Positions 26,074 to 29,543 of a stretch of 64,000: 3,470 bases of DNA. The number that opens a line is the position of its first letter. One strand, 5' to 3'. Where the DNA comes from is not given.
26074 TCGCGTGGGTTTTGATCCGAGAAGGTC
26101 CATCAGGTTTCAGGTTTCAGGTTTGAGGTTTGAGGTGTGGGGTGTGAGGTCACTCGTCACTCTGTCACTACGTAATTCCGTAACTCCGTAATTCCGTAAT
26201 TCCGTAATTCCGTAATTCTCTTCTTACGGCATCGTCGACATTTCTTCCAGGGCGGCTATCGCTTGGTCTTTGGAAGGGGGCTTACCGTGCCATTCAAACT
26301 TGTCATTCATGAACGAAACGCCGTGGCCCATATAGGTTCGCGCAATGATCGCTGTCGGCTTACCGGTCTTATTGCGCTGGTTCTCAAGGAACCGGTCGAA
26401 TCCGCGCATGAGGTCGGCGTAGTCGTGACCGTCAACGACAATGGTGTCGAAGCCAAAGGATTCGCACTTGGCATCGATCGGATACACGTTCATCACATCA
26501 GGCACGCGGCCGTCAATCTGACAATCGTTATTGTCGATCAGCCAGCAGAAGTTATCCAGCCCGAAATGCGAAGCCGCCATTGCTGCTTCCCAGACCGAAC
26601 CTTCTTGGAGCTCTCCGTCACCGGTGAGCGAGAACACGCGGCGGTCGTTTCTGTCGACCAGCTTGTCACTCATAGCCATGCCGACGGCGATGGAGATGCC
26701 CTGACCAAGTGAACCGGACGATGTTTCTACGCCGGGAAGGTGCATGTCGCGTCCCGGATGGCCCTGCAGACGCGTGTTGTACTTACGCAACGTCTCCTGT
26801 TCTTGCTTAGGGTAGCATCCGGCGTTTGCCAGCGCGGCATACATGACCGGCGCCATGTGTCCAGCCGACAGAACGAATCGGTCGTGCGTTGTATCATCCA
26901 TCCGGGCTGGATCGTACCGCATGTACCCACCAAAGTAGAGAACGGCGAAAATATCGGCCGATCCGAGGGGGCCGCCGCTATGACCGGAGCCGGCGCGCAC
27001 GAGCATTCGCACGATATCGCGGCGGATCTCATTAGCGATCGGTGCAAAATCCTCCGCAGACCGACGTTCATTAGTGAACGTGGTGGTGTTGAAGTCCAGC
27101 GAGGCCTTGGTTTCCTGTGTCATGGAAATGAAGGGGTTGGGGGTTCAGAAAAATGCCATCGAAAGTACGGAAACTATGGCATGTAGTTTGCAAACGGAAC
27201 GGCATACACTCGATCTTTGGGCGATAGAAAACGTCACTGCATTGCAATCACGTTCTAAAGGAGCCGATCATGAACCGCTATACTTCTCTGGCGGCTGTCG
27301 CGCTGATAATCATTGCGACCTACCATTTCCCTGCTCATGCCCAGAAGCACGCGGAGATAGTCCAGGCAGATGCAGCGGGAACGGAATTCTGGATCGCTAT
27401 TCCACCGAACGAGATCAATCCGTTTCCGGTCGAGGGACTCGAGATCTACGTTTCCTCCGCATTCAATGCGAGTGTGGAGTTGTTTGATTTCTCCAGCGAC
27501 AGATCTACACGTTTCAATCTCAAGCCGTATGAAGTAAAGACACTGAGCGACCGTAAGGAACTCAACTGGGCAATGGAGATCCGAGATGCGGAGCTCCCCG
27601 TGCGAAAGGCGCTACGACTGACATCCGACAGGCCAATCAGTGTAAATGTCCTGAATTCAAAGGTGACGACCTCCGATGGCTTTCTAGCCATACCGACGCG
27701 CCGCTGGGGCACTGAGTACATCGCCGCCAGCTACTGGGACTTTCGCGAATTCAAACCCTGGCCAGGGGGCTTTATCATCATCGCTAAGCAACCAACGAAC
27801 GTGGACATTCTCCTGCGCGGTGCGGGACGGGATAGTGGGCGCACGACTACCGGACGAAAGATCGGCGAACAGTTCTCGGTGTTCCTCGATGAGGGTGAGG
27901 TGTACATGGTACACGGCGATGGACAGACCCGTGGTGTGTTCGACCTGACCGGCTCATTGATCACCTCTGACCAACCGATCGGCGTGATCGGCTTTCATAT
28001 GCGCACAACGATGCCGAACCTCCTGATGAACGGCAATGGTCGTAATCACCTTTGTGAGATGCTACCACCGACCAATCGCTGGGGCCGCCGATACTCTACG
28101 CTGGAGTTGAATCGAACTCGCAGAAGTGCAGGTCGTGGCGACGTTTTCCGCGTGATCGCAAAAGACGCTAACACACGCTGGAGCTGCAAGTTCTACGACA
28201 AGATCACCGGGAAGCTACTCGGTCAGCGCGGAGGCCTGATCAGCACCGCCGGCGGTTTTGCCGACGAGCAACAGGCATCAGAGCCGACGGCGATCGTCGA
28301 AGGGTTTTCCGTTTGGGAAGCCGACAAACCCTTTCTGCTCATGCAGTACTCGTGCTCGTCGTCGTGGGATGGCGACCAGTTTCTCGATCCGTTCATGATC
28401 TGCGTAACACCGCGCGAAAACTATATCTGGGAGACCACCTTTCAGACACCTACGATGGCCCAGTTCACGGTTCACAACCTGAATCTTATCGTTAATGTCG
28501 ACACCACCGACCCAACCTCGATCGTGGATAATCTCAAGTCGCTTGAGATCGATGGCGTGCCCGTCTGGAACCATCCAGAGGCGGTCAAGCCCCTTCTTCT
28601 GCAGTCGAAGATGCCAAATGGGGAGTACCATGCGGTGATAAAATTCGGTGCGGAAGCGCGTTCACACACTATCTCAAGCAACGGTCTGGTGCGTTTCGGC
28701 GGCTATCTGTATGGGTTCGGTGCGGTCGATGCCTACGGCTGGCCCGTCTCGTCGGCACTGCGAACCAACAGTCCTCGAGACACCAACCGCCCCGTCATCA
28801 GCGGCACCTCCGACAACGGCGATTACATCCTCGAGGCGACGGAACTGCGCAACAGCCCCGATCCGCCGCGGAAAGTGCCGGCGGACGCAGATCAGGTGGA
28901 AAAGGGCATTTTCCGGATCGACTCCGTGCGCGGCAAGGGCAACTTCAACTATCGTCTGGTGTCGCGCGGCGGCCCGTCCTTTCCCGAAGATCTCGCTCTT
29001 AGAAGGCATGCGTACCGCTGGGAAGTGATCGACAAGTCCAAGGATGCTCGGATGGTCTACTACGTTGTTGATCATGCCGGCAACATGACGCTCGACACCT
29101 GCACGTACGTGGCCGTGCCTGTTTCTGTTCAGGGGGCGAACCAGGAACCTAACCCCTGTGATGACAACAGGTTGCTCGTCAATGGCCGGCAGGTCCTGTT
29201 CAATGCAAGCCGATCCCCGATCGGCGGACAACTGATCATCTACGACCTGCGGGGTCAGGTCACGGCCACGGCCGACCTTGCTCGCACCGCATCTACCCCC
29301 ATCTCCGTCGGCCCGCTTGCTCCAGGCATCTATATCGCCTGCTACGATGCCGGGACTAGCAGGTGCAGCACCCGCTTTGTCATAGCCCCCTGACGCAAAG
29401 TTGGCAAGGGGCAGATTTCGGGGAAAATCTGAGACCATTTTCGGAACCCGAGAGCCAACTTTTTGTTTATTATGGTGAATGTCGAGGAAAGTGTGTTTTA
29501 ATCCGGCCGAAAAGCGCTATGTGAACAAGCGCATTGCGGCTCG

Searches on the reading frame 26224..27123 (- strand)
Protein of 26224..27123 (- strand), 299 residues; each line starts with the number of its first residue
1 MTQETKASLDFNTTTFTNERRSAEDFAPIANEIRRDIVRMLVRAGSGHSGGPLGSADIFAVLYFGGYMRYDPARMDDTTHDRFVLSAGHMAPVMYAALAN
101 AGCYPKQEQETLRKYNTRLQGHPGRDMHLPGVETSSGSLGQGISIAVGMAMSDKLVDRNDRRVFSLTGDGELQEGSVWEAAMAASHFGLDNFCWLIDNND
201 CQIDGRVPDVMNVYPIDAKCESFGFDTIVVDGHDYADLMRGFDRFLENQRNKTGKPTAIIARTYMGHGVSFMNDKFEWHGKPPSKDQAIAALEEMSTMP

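Call 7: search_protein_families(library=pfam, proteins=[window:26224-27123:-])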
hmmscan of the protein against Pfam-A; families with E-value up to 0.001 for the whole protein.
window:26224-27123:- (299 aa): 4 families
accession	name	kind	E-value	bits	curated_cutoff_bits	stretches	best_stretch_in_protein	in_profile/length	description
PF00456.26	Transketolase_N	-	3.2e-42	145.2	22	1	30-291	6-270/334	Transketolase, thiamine diphosphate binding domain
PF13292.11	DXP_synthase_N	-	8.3e-09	35.5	21.2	1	22-205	14-177/274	1-deoxy-D-xylulose-5-phosphate synthase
PF00676.26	E1_dh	-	3.6e-05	23.3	22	1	132-272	96-233/300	Dehydrogenase E1 component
PF02775.26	TPP_enzyme_C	-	8.4e-05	22.8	21.9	1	133-198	24-82/151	Thiamine pyrophosphate enzyme, C-terminal TPP binding domain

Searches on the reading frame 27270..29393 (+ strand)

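Call 7: search_protein_families(library=pfam, proteins=[window:27270-29393:+])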
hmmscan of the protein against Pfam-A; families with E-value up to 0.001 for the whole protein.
window:27270-29393:+ (707 aa): 1 family
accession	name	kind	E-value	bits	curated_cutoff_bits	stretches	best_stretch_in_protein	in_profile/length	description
PF17517.7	IgGFc_binding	-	1.5e-38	133.2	25.6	1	136-482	1-297/297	IgGFc binding protein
